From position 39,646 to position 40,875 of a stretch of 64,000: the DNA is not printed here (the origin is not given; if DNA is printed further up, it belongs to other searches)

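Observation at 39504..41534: Uncharacterised three-gene module (TM zinc-ribbon peptide + TM protein + P-loop kinase-fold protein) in a defence-type island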

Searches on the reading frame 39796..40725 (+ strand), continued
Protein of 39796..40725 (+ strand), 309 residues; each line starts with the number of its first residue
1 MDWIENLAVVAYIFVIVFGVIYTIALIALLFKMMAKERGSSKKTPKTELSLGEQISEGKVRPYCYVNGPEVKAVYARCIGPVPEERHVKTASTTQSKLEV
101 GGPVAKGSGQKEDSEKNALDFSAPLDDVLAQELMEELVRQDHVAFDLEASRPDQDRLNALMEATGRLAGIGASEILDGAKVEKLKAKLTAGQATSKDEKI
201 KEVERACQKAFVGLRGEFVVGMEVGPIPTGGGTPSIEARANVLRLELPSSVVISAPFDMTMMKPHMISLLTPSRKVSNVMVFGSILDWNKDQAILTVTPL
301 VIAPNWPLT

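Call 79: search_protein_families(library=phrogs, alignment_id=A3, max_evalue=0.1)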
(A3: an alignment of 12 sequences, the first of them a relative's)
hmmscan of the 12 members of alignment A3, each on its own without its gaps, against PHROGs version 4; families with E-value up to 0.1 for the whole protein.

A. member 1, P0001 (309 aa): 1 family
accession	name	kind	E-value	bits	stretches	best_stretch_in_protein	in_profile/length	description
phrog_18885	-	unknown function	0.097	13.1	0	192-255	140-202/274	-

B. families by the number of members that match (of 12 scanned): 1 family
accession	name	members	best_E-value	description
phrog_18885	-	1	0.097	-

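Call 81: search_protein_families(library=ncbifam, proteins=[window:39796-40725:+, P0007, P0009], max_evalue=0.05)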
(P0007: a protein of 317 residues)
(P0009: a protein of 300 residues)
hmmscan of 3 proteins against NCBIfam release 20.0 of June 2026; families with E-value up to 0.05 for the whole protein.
window:39796-40725:+ (309 aa): 0 families

P0007 (317 aa): 0 families

P0009 (300 aa): 0 families

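Call 97: search_protein_families(library=padloc, alignment_id=A3, max_evalue=0.1)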
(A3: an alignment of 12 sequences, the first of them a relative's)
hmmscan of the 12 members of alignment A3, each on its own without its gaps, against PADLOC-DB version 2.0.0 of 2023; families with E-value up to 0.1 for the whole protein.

A. member 1, P0001 (309 aa): 0 families

B. families by the number of members that match (of 12 scanned): 1 family
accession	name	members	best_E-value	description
PDLC02392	pAgo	1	0.0052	-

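Call 104: search_protein_families(library=pfam, proteins=[P0016], max_evalue=0.001)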
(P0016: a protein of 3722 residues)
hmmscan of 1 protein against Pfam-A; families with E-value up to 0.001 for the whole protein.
P0016 (3722 aa): 3 families
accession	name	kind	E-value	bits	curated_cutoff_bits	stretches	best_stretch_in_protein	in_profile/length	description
PF11386.13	VERL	-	0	3213.8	25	22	3274-3351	1-78/78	Vitelline envelope receptor for lysin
PF25272.1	VERL_C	-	6.4e-76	255.7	27.2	1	3433-3663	1-231/231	Vitelline envelope sperm lysin receptor, C-terminal domain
PF14568.11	SUKH_6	-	3.9e-28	98.8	27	0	487-562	27-100/119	SMI1-KNR4 cell-wall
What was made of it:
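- Tried and rejected: This hit (18 stretches) is abalone VERL, a eukaryotic repeat protein, and is spurious (call 104).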
